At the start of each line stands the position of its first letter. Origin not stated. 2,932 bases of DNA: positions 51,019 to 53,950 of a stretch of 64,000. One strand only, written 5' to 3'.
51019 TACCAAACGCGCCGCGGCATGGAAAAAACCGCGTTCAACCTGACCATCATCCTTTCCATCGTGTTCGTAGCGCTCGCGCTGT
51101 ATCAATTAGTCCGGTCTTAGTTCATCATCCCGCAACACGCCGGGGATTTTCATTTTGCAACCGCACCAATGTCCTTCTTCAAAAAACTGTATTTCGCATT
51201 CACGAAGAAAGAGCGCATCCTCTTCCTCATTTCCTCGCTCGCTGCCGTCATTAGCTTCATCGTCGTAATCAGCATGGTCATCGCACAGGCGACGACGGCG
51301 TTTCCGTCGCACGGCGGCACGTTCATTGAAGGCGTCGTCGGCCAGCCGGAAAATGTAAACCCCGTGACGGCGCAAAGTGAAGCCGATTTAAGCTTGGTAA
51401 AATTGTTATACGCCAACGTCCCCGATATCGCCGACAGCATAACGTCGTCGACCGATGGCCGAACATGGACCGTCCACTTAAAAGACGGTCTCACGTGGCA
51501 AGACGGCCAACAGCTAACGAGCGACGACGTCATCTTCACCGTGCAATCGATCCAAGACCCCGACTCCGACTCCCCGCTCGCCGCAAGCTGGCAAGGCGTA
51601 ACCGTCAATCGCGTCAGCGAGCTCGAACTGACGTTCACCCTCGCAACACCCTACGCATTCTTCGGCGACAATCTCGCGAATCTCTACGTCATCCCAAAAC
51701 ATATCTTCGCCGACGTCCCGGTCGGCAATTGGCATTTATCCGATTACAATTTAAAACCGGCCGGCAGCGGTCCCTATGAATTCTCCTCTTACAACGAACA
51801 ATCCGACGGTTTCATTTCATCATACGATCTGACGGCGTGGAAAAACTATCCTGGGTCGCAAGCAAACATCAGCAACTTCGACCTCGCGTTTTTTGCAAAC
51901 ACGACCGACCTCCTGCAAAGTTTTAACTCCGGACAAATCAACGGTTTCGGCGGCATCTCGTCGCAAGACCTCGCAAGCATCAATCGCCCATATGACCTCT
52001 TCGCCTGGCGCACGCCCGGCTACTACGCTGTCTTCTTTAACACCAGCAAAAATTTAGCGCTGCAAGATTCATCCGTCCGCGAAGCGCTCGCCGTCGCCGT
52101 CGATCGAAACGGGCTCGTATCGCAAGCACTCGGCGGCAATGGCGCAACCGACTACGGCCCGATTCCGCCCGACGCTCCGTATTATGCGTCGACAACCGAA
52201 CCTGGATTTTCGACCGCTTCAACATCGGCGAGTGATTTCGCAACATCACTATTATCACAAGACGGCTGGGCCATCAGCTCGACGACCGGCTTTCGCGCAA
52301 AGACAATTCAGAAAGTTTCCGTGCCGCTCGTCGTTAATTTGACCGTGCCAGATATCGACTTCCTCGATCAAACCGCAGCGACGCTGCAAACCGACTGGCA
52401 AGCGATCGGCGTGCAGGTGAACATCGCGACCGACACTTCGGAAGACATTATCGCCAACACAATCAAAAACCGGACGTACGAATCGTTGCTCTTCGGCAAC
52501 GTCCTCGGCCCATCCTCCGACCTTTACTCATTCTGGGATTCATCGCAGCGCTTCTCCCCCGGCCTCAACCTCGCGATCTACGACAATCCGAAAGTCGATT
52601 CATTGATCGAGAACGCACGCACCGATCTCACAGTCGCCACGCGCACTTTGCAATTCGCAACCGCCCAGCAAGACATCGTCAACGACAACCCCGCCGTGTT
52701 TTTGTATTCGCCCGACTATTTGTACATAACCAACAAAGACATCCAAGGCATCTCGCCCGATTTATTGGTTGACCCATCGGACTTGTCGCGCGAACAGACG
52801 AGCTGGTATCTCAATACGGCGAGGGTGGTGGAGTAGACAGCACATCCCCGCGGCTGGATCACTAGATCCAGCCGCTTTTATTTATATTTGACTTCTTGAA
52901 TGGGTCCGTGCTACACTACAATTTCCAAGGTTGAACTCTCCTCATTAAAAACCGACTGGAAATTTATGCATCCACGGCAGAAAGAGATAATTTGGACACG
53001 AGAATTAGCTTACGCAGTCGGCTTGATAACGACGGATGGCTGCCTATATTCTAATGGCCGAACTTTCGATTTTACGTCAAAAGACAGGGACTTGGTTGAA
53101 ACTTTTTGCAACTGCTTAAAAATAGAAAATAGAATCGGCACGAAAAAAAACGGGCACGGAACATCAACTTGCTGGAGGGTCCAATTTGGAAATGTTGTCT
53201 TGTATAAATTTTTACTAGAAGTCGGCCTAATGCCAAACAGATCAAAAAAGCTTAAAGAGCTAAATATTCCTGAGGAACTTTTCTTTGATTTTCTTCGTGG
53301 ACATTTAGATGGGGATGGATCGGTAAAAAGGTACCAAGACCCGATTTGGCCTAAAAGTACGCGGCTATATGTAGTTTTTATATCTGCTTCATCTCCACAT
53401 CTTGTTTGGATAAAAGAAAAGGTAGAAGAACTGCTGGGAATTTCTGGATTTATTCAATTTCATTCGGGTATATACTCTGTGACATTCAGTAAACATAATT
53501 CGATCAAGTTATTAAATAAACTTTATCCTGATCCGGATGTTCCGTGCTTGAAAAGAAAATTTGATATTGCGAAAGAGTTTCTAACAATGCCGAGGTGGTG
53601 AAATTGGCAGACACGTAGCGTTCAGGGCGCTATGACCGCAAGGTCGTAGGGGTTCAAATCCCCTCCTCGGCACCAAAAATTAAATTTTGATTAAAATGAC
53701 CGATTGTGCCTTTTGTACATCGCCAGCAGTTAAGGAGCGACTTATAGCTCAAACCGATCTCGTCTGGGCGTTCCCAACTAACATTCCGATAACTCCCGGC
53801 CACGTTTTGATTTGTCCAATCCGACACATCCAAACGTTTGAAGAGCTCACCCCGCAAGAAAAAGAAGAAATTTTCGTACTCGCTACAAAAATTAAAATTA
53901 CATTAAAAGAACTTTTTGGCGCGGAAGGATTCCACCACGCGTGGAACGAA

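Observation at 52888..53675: Free-standing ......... homing-endonuclease ORF whose stop codon lies inside tRNA-Leu(CAG)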

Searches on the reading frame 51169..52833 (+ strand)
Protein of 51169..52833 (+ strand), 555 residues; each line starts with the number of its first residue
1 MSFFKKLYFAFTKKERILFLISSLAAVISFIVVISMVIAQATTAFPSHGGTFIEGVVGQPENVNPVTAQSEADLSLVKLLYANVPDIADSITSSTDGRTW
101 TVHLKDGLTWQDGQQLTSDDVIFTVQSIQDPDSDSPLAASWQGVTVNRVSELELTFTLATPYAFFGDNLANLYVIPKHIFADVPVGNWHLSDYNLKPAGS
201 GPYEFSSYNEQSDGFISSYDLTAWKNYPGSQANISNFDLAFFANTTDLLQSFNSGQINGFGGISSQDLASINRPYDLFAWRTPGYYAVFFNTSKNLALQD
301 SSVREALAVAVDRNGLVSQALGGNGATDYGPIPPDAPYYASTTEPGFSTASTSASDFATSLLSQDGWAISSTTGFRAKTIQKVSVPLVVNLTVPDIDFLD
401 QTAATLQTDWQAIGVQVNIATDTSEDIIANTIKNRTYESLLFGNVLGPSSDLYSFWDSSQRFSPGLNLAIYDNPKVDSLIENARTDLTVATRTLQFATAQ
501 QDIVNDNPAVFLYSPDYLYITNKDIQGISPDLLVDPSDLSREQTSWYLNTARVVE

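Call 4: search_protein_families(library=pfam, proteins=[window:51169-52833:+], max_evalue=1)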
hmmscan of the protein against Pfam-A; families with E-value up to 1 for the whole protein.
window:51169-52833:+ (555 aa): 1 family
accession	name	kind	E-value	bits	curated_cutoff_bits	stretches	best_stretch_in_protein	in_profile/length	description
PF00496.27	SBP_bac_5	-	1.7e-59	202.3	32.4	1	84-456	3-358/368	Bacterial extracellular solute-binding proteins, family 5 Middle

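Call 20: find_related_loci(query=window:51169-52833:+, collection=metagenome_contigs, flank=4000)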
Query window:51169-52833:+ (555 aa) in metagenome_contigs; peptide patterns used: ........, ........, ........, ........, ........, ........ (x = any residue, [..] = any of these).
216 stretches matched a pattern; 65 encode a relative of the query (tblastn E <= 1e-3); 65 distinct loci.
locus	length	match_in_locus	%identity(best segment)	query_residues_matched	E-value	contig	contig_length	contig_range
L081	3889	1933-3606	84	1-555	0e+0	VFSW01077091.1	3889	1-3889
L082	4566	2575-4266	72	1-555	0e+0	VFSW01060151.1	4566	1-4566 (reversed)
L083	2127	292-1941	66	1-555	0e+0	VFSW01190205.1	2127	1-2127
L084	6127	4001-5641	64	1-555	0e+0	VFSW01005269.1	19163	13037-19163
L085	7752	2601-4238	63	1-555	0e+0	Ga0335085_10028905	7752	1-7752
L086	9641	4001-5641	61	1-555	0e+0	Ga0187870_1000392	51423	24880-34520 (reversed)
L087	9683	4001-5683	61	3-555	0e+0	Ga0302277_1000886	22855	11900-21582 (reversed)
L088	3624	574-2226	61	3-555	0e+0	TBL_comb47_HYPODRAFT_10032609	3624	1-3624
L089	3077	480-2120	61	3-555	0e+0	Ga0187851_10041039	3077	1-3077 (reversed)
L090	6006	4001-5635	63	5-555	0e+0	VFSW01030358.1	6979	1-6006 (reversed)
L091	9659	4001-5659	60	1-555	0e+0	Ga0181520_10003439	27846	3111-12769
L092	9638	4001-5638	61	5-555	0e+0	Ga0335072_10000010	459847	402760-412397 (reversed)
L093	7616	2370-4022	60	3-555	0e+0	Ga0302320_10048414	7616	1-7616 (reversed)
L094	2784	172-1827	60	3-555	0e+0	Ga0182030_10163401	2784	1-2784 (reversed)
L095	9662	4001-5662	61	1-555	0e+0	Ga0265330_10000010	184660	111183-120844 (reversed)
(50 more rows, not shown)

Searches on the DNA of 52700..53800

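Call 36: search_rna_families(source=window, start=52700, end=53800, threshold=evalue, max_evalue=1, show_alignments=1)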
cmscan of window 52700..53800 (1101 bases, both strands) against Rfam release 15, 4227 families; matches with E-value up to 1: 4.
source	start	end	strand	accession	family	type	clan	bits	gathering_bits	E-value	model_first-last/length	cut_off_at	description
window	53589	53672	+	RF00005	tRNA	Gene; tRNA;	CL00001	50.7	29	1.1e-09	1-71/71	no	tRNA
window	53589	53671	+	RF01684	mascRNA-menRNA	Gene;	-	21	42.5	0.19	1-56/56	no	MALAT1-associated small cytoplasmic RNA/MEN beta RNA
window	53524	53571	-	RF03050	RAGATH-25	Gene; sRNA;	-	15.5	49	0.83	1-50/50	no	RAGATH-25 RNA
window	53311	53400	+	RF00023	tmRNA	Gene;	CL00001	10.1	47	0.12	1-374/374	no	transfer-messenger RNA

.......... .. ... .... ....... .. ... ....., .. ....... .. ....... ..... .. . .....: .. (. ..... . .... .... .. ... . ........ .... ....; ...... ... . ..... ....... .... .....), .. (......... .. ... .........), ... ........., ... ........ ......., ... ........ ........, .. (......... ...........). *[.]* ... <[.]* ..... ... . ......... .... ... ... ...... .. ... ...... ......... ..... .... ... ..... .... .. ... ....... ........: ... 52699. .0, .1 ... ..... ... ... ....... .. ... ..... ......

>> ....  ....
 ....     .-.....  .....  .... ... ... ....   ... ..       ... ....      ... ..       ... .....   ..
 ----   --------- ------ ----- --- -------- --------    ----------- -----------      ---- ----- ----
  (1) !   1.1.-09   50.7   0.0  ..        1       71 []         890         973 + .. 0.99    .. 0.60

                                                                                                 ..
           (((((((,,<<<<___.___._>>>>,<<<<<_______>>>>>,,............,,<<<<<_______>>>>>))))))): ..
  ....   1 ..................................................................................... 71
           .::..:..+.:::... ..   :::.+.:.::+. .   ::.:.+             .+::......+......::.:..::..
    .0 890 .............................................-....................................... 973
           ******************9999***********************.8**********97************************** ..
